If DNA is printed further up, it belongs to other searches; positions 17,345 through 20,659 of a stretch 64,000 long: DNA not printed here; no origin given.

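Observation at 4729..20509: Hybrid supercluster: O2-dependent box ring-cleavage genes interleaved with an anaerobic-type 4-hydroxybenzoyl-CoA reductase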

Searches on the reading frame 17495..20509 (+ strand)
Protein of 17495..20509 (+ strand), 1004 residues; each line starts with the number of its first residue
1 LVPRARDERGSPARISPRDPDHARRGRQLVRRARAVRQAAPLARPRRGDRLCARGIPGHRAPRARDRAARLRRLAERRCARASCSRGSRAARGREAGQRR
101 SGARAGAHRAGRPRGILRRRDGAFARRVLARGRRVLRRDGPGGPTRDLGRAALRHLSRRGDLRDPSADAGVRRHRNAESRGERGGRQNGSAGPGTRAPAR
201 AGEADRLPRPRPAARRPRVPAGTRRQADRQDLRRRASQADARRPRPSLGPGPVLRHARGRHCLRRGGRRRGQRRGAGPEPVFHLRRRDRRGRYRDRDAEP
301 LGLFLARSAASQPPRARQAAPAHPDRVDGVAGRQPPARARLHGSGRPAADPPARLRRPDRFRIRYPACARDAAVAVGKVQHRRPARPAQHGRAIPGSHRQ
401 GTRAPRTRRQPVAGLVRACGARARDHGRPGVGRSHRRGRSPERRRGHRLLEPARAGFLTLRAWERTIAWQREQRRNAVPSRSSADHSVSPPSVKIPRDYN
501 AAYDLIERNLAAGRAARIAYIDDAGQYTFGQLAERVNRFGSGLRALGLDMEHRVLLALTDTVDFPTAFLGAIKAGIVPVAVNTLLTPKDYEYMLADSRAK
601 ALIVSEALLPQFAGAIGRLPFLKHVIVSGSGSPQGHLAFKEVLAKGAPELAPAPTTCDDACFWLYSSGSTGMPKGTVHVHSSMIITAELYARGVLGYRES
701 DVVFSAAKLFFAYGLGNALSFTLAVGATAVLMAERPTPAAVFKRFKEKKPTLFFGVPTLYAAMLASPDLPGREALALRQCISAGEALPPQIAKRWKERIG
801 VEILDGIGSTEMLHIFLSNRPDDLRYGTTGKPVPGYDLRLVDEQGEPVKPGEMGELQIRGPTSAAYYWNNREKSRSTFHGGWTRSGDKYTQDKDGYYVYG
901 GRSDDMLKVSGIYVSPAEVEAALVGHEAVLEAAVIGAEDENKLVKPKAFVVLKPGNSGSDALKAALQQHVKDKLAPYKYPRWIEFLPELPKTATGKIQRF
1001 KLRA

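Call 6: search_protein_families(library=ncbifam, proteins=[window:17495-20509:+], max_evalue=0.00001)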
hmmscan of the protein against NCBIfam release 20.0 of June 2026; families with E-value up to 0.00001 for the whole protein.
window:17495-20509:+ (1004 aa): 102 families (the best 25 are shown)
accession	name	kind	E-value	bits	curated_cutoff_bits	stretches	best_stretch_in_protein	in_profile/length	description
TIGR02262.1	benz_CoA_lig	subfamily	1.1e-246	819.4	375.25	1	497-1003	1-506/508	benzoate-CoA ligase family protein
NF053567.1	HBDA_AROS1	equivalog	8.8e-118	393.9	1000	1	499-1003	12-516/523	3-hydroxybenzoate--CoA ligase HbdA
NF004837.0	PRK06187.1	subfamily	9.3e-112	374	476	1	510-1004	17-520/531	long-chain-fatty-acid--CoA ligase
NF047394.1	AcylCoAsynMbcS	equivalog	1.3e-89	301.2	850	1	495-1003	8-517/525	acyl-CoA synthetase MbcS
NF003313.0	PRK04319.1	equivalog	2.7e-87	293.4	729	1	498-1004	42-559/574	acetate--CoA ligase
NF006182.0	PRK08316.1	subfamily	2.2e-83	280.5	663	1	505-1003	16-514/523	fatty acyl-CoA synthetase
NF006181.0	PRK08314.1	subfamily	2.3e-74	250.7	705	2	634-999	181-547/563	long-chain-fatty-acid--CoA ligase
NF005463.0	PRK07059.1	subfamily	1.3e-73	248.3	869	2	635-1003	180-553/557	long-chain-fatty-acid--CoA ligase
NF004716.0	PRK06060.1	equivalog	3.3e-71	240.4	1228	1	497-1003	2-487/705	p-hydroxybenzoic acid--AMP ligase FadD22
NF005702.0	PRK07514.1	subfamily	4.6e-70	236.4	558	1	501-1003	4-497/506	malonyl-CoA synthase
NF009233.0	PRK12583.1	subfamily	5.5e-69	233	832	1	518-1003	37-547/558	fatty acid CoA ligase family protein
NF004114.0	PRK05605.1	equivalog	6.7e-69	232.7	766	2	651-1003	214-566/575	long-chain-fatty-acid--CoA ligase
TIGR03098.1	ligase_PEP_1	hypoth_equivalog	8e-69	232.4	592.35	1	505-1003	5-515/517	acyl-CoA ligase (AMP-forming), exosortase A system-associated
NF006523.0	PRK08974.1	equivalog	7.6e-68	229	884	2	637-1003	184-550/561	long-chain-fatty-acid--CoA ligase FadD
NF004822.0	PRK06178.1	equivalog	1.9e-67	228.2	782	1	508-1003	44-564/571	acyl-CoA synthetase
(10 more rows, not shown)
